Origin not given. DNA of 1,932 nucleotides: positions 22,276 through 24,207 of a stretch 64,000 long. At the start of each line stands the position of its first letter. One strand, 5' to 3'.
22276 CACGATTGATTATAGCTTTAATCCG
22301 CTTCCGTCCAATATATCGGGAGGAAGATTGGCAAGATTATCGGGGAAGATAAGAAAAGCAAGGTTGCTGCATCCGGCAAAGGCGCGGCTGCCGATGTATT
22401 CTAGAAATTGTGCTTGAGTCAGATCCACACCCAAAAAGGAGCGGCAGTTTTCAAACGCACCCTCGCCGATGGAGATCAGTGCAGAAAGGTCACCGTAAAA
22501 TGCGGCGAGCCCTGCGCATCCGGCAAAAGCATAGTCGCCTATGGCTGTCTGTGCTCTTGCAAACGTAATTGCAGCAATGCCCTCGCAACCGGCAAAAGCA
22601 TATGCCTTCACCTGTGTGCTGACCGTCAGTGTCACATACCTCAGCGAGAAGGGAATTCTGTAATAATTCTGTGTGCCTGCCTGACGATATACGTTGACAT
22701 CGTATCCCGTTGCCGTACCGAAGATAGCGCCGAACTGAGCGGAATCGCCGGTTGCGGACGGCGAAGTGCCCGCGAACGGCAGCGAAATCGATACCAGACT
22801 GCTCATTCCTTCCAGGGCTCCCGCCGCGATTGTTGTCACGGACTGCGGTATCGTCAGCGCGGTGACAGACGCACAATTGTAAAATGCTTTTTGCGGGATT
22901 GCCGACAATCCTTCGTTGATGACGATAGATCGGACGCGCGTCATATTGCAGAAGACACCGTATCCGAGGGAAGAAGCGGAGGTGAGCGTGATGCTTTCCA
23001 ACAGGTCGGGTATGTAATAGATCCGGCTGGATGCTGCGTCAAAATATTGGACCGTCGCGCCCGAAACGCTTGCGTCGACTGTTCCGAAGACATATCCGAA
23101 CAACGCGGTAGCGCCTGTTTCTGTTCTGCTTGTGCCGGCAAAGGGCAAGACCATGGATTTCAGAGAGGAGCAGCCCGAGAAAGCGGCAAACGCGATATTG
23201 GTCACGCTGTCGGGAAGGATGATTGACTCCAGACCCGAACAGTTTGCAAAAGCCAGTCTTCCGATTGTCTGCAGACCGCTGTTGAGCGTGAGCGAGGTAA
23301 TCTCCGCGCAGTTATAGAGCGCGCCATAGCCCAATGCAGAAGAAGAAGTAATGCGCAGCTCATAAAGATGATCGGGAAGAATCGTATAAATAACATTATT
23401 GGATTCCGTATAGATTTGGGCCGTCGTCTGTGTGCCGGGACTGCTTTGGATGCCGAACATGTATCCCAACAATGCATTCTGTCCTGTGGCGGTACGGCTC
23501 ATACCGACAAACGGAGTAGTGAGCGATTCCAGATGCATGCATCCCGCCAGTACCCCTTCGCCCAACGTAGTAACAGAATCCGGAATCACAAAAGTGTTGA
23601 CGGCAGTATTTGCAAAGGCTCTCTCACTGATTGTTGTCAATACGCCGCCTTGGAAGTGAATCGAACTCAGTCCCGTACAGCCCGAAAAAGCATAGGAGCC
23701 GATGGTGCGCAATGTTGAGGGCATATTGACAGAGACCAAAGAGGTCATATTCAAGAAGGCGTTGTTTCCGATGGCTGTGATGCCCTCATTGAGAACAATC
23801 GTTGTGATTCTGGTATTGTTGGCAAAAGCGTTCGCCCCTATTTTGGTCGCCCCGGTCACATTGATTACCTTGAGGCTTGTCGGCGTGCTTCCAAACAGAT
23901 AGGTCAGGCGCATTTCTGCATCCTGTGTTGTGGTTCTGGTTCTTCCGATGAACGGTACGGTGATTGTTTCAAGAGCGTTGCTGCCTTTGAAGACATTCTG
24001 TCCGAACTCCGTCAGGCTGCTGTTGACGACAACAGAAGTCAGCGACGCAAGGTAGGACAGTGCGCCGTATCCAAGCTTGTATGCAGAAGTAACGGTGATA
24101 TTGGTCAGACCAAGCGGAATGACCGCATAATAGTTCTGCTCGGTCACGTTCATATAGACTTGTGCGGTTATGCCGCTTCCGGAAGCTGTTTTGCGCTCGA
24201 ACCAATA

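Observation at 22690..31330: A 17-fold periodic PF(V/I)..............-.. module interleaved with the LRRs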

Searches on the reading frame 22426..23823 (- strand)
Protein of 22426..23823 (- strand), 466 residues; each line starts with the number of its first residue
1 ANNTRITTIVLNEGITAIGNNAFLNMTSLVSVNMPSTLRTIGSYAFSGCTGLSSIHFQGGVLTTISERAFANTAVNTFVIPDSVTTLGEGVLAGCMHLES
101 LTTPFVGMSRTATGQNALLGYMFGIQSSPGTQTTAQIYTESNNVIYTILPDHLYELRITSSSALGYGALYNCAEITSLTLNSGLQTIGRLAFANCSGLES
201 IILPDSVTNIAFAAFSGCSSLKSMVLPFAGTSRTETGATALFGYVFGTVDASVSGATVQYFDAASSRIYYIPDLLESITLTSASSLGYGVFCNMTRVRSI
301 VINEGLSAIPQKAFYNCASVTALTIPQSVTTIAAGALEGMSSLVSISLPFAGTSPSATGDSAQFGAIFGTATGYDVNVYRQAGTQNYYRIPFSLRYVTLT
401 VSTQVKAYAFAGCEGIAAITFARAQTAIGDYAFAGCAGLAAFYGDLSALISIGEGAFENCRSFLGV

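Call 14: find_homologous_proteins(query=window:22426-23823:-, max_evalue=0.00001)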
Query window:22426-23823:- (466 aa): 7415 proteins with E <= 0.00001 among 8000 candidates; the best 120 are listed.
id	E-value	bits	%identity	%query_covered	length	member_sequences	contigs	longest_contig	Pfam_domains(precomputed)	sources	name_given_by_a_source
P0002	2.5e-107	378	39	67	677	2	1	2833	PF13306.13,PF12799.14,PF13855.13,PF23952.2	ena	-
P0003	1.1e-105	372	35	98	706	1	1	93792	PF13306.13,PF05725.19,PF13855.13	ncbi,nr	ncbi:MAG: leucine-rich repeat protein, partial [Clostridia bacterium]|nr:leucine-rich repeat protein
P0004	2.8e-93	332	32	95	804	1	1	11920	PF13306.13,PF12799.14,PF13855.13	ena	-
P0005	3.0e-90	322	31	99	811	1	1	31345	PF13306.13,PF12799.14,PF13855.13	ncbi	-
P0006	3.5e-90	321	33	98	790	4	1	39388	PF13306.13,PF13855.13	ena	-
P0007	2.8e-87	312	30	97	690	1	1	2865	PF13306.13,PF05725.19,PF13855.13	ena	-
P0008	1.6e-85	306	35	92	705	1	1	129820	PF13306.13,PF13855.13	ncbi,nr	ncbi:MAG: leucine-rich repeat domain-containing protein [Clostridia bacterium]|nr:leucine-rich repea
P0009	1.4e-81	293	28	100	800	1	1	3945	PF13306.13,PF13855.13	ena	-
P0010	5.3e-81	291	34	97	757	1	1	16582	PF13306.13,PF13855.13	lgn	-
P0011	1.0e-80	290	33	78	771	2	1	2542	PF13306.13,PF05725.19,PF13855.13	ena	-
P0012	2.6e-80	289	27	100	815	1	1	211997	PF13306.13,PF13855.13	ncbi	-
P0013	1.1e-77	280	32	97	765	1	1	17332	PF13306.13,PF13855.13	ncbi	-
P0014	2.6e-77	279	30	89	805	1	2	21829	PF13306.13,PF13855.13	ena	-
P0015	1.9e-76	276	30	97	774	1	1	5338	PF13306.13,PF05725.19,PF13855.13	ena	-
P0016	3.2e-75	272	34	87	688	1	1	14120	PF13306.13,PF12799.14,PF13855.13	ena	-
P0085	5.3e-64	235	31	88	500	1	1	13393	PF13306.13,PF12799.14,PF13855.13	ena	-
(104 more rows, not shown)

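Call 29: find_related_loci(query=P0085, collection=genome_contigs, flank=1500)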
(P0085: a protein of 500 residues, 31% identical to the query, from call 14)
Query P0085 (500 aa) in genome_contigs; peptide patterns used: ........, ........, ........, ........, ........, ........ (x = any residue, [..] = any of these).
137 stretches matched a pattern; 78 encode a relative of the query (tblastn E <= 1e-3); 78 distinct loci.
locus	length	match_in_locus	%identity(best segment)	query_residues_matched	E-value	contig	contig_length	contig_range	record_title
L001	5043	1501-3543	38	1-497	2e-80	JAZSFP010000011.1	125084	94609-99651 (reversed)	MAG: Pumilibacteraceae bacterium isolate T1900044581_TS20190047.MAGScoT_cleanbin_000016 SGB_569_k141_2106587, whole geno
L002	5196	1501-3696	41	2-470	5e-79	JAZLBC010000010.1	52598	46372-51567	MAG: Christensenellaceae bacterium isolate T1900045067_TC20190061.MAGScoT_cleanbin_000009 SGB_4605_k141_2455356, whole g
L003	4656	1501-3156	35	1-500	3e-78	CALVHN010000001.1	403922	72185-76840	MAG: uncultured Bacilli bacterium isolate BRZ_KR__bin95 genome assembly, contig: BRZ_KR__NODE_1_length_403922_cov_13.596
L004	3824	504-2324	39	1-500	5e-76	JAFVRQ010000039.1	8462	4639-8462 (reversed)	MAG: Clostridia bacterium isolate RGIG5332 Sheep_Colon-2__c310730, whole genome shotgun sequence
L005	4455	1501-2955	45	1-470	6e-75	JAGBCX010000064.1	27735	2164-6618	MAG: Alistipes sp. isolate RGIG9004 Water_deer_Rectum-3__c403987, whole genome shotgun sequence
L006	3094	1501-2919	42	1-500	5e-73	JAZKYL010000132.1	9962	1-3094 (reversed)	MAG: Eubacteriales bacterium isolate T1900045102_TC20190096.MAGScoT_cleanbin_000011 SGB_4764_k141_989688, whole genome s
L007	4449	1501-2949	38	1-500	9e-73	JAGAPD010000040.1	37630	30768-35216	MAG: Clostridia bacterium isolate RGIG8646 Water_deer_Cecum.Co__c981013, whole genome shotgun sequence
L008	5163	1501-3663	40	1-470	7e-70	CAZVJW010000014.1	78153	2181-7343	MAG TPA_asm: uncultured Eubacteriales bacterium isolate SRP192927_co4_831 genome assembly, contig: NODE_321_length_78153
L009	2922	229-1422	43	1-499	6e-69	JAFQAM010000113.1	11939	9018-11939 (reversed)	MAG: Clostridia bacterium isolate RGIG1642 Goat_Cecum-1__c217974, whole genome shotgun sequence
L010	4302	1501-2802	41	1-500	3e-67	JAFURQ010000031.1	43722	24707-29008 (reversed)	MAG: Clostridia bacterium isolate RGIG4763 Roe_deer_Rectum.Co__c2608415, whole genome shotgun sequence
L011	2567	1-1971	42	1-498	1e-65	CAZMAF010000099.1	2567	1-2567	MAG TPA_asm: uncultured Lachnospiraceae bacterium isolate SRP315200_co1_648 genome assembly, contig: NODE_108504_length_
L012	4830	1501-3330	37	1-470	1e-64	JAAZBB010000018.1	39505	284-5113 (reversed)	MAG: Lentisphaerae bacterium isolate AS06rmzACSIP_509 51190_AS06, whole genome shotgun sequence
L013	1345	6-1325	40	1-498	2e-68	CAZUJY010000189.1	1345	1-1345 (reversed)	MAG TPA_asm: uncultured Ruminococcus sp. isolate SRP315200_co1_543 genome assembly, contig: NODE_265378_length_1345_cov_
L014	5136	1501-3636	37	1-470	4e-64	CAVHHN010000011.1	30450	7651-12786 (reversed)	Faecalibacterium sp. CAG:74 isolate H07682-L1_cleanbin_000025 genome assembly, contig: Spades_H07682-L1_contig_1102, who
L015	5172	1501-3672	39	1-471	4e-63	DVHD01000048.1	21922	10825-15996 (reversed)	MAG TPA_asm: Candidatus Limisoma gallistercoris isolate CHK136-1475 CHK136__C70589_L21922_ERR2241905, whole genome shotg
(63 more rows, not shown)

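Call 68: search_protein_families(library=pfam, proteins=[window:22426-23823:-], max_evalue=0.01)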
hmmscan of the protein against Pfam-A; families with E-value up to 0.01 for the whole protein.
window:22426-23823:- (466 aa): 3 families
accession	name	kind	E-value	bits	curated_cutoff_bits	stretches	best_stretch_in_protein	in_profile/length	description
PF13306.12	LRR_5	-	8.9e-65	216.8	27.7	4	3-104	10-109/127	BspA type Leucine rich repeat region (6 copies)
PF13855.12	LRR_8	-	5.4e-13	48.9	27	0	303-348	11-56/61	Leucine rich repeat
PF23952.1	LRR_EndoS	-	0.0038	17.9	27.9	0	23-66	55-98/116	Endo-beta-N-acetylglucosaminidase EndoS LRR domain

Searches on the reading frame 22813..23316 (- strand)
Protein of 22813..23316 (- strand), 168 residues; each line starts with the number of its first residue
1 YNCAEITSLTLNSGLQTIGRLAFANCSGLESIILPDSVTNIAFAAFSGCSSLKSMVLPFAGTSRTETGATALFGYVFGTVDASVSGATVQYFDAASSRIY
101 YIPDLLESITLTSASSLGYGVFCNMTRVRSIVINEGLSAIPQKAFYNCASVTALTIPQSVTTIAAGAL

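Call 27: find_homologous_proteins(query=window:22813-23316:-, max_evalue=1e-8)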
Query window:22813-23316:- (168 aa): 32 proteins with E <= 1e-8 among 180 candidates.
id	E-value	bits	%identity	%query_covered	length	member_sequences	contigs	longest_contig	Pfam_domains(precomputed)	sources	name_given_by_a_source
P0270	1.4e-34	137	45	76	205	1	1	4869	PF13306.13,PF13855.13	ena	-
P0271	6.6e-29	119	32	92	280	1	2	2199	PF13306.13,PF13855.13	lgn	-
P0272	8.1e-28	115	43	81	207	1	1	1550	PF13306.13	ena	-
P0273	1.0e-26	112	34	98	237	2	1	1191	PF13306.13,PF13855.13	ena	-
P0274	8.0e-26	109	47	39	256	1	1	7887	PF13306.13,PF13855.13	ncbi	ncbi:MAG: leucine-rich repeat domain-containing protein, partial [Phocaeicola sp.]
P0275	1.9e-24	105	33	86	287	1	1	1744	PF13306.13,PF13855.13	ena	-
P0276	8.5e-24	102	33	99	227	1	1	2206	PF13306.13,PF13855.13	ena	-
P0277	1.9e-22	98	45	47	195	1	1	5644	PF13306.13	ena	-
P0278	2.5e-20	91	35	99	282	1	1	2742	PF13306.13,PF13855.13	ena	-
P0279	8.8e-20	89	30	95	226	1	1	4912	PF13306.13,PF13855.13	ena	-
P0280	1.5e-19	89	32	95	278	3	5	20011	PF13306.13,PF13855.13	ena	-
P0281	4.1e-19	87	28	98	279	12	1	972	PF13306.13,PF13855.13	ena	-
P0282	6.5e-19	87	30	99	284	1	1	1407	PF13306.13,PF13855.13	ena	-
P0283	7.4e-19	86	29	99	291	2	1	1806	PF13306.13,PF13855.13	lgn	-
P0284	1.8e-16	79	57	32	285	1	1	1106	PF13306.13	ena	-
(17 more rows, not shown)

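Call 33: find_homologous_proteins(query=A3, max_evalue=1e-10)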
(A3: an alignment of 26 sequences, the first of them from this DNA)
Query A3 (26 sequences) (168 aa, profile of the alignment): 1738 proteins with E <= 1e-10 among 8000 candidates; the best 120 are listed.
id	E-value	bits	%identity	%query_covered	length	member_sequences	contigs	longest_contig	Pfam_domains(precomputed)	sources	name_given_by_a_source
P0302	1.5e-91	323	40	99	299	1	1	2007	PF13306.13,PF13855.13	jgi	-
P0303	3.2e-89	315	42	100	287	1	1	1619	PF13306.13,PF13855.13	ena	-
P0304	3.0e-82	292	43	99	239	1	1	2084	PF13306.13,PF13855.13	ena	-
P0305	4.4e-82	292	33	100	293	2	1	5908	PF13306.13,PF13855.13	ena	-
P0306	2.3e-81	289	38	90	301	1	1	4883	PF13306.13,PF13855.13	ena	-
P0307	2.4e-79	283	30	95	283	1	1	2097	PF13306.13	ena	-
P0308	2.5e-79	283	40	99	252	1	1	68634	PF13306.13,PF13855.13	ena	-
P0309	5.5e-77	275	35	99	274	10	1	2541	PF13306.13,PF12799.14,PF13855.13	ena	-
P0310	1.2e-76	274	38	94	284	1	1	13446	PF13306.13,PF13855.13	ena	-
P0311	1.3e-75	271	33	99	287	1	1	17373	PF13306.13,PF13855.13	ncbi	-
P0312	5.1e-75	269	42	97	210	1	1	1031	PF13306.13,PF12799.14,PF13855.13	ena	-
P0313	1.4e-74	267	50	35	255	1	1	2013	PF13306.13,PF13855.13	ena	-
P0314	5.8e-74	265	29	96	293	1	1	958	PF13306.13,PF13855.13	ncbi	-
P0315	6.6e-73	262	40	78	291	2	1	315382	PF13306.13,PF13855.13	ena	-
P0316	7.1e-73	262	32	98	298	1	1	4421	PF13306.13,PF13855.13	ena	-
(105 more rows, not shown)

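Call 43: predict_structure(alignment_id=A4)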
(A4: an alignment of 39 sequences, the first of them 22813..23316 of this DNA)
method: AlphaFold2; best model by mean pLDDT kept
length: 168 residues; sequences in the alignment: 39
mean_pLDDT: 97.7   pTM: 0.91
mean pLDDT of the five models: 97.7, 97.4, 97.3, 97.4, 97.0
residues with pLDDT >= 90: 167; 70-90: 1; 50-70: 0; < 50: 0
segments of 3 or more residues with pLDDT < 50: none
pLDDT, mean of each block of 10 residues (from residue 1): 97 97 98 98 98 98 97 98 95 98 98 98 98 98 98 98 97
secondary structure, 60 per line:
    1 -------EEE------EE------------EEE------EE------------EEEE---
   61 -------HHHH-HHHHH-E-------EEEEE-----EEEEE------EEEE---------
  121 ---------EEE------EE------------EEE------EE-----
elements in order: E8-10 E31-33 E54-57 H68-71 H73-77 E87-91 E97-101 E108-111 E130-132 E153-155

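Call 47: fold_search(model_id=the predicted structure, library=pdb)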
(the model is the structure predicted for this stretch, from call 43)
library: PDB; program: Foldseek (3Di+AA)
matches with E <= 10: 414; with E <= 0.001: 7
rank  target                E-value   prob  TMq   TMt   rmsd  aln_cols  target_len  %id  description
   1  6mlx_A                2.1e-05  1.00  0.51  0.42   5.6       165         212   23  Crystal structure of T. pallidum Leucine Rich Repeat protein (TpLRR) (released 2019-07-17)
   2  4fs7                  2.1e-05  1.00  0.32  0.17  11.7       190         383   23  Crystal structure of a leucine-rich repeat protein (BACOVA_04585) from Bacteroides ovatus ATCC 8483 at 1.19 A resolution (released 2012-09-19)
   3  4gt6                  6.4e-05  1.00  0.39  0.19  13.6       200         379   22  Crystal structure of a leucine rich cell surface protein (FAEPRAA2165_01021) from Faecalibacterium prausnitzii A2-165 at (released 2012-09-26)
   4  6mlx_B                2.5e-04  1.00  0.51  0.42   4.5       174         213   19  Crystal structure of T. pallidum Leucine Rich Repeat protein (TpLRR) (released 2019-07-17)
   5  6mlx_C                3.3e-04  1.00  0.50  0.41   5.7       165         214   22  Crystal structure of T. pallidum Leucine Rich Repeat protein (TpLRR) (released 2019-07-17)
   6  4h09_A                7.7e-04  1.00  0.56  0.28   4.2       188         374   18  Crystal structure of a leucine-rich repeat protein (EUBVEN_01088) from Eubacterium ventriosum ATCC 27560 at 2.50 A res (released 2012-10-10)
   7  4h09_B                8.2e-04  1.00  0.56  0.28   5.4       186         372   19  Crystal structure of a leucine-rich repeat protein (EUBVEN_01088) from Eubacterium ventriosum ATCC 27560 at 2.50 A res (released 2012-10-10)
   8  4u7l_A                1.5e-03  1.00  0.58  0.23   5.9       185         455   14  LRIG1 extracellular domain: Structure and Function Analysis (released 2015-04-08)
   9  4h09_E                3.2e-03  1.00  0.53  0.26   6.3       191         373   18  Crystal structure of a leucine-rich repeat protein (EUBVEN_01088) from Eubacterium ventriosum ATCC 27560 at 2.50 A res (released 2012-10-10)
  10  4h09_C                3.2e-03  1.00  0.48  0.24   9.4       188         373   20  Crystal structure of a leucine-rich repeat protein (EUBVEN_01088) from Eubacterium ventriosum ATCC 27560 at 2.50 A res (released 2012-10-10)
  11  4r6j_A                4.7e-03  1.00  0.60  0.42   3.5       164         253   16  Crystal structure of computaional designed Lucine rich repeats DLRR_H in space group P212121 (released 2015-01-07)
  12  3sb4_B                5.5e-03  0.96  0.30  0.17  15.4       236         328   17  Crystal structure of a leucine-rich repeat protein (BT_1240) from Bacteroides thetaiotaomicron VPI-5482 at 1.99 A reso (released 2011-06-22)
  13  4fd0                  7.6e-03  0.98  0.40  0.20   9.1       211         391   16  Crystal structure of a putative cell surface protein (BACCAC_03700) from Bacteroides caccae ATCC 43185 at 2.07 A resolut (released 2012-07-25)
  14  4h09_D                8.0e-03  1.00  0.51  0.26   6.1       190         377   17  Crystal structure of a leucine-rich repeat protein (EUBVEN_01088) from Eubacterium ventriosum ATCC 27560 at 2.50 A res (released 2012-10-10)
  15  5o0l_A                8.4e-03  1.00  0.55  0.33   6.7       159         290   12  Deglycosylated Nogo Receptor with native disulfide structure 2 (released 2017-10-18)
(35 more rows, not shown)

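Call 68: search_protein_families(library=pfam, proteins=[window:22813-23316:-], max_evalue=0.01)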
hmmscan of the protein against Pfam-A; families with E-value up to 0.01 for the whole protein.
window:22813-23316:- (168 aa): 2 families
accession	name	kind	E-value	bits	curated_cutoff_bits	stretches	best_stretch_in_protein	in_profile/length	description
PF13306.12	LRR_5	-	2.9e-26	92.3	27.7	2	1-58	9-87/127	BspA type Leucine rich repeat region (6 copies)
PF13855.12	LRR_8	-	3.6e-05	23.9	27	0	9-57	8-56/61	Leucine rich repeat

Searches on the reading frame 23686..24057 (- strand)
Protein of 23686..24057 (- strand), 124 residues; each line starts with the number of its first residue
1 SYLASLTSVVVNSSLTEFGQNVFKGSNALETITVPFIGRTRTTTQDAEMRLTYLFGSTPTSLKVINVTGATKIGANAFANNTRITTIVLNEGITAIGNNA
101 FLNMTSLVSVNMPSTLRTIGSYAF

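Call 71: predict_structure(alignment_id=A5)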
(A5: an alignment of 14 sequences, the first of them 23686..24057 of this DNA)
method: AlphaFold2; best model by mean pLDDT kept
length: 124 residues; sequences in the alignment: 14
mean_pLDDT: 95.0   pTM: 0.87
mean pLDDT of the five models: 95.0, 94.3, 94.3, 94.1, 93.9
residues with pLDDT >= 90: 110; 70-90: 14; 50-70: 0; < 50: 0
segments of 3 or more residues with pLDDT < 50: none
pLDDT, mean of each block of 10 residues (from residue 1): 91 94 96 96 85 95 97 96 97 96 98 97 96
secondary structure, 60 per line:
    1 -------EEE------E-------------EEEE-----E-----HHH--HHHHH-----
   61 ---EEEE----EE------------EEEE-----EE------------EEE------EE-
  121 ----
elements in order: E8-10 E31-34 H51-55 E64-67 E86-89 E109-111
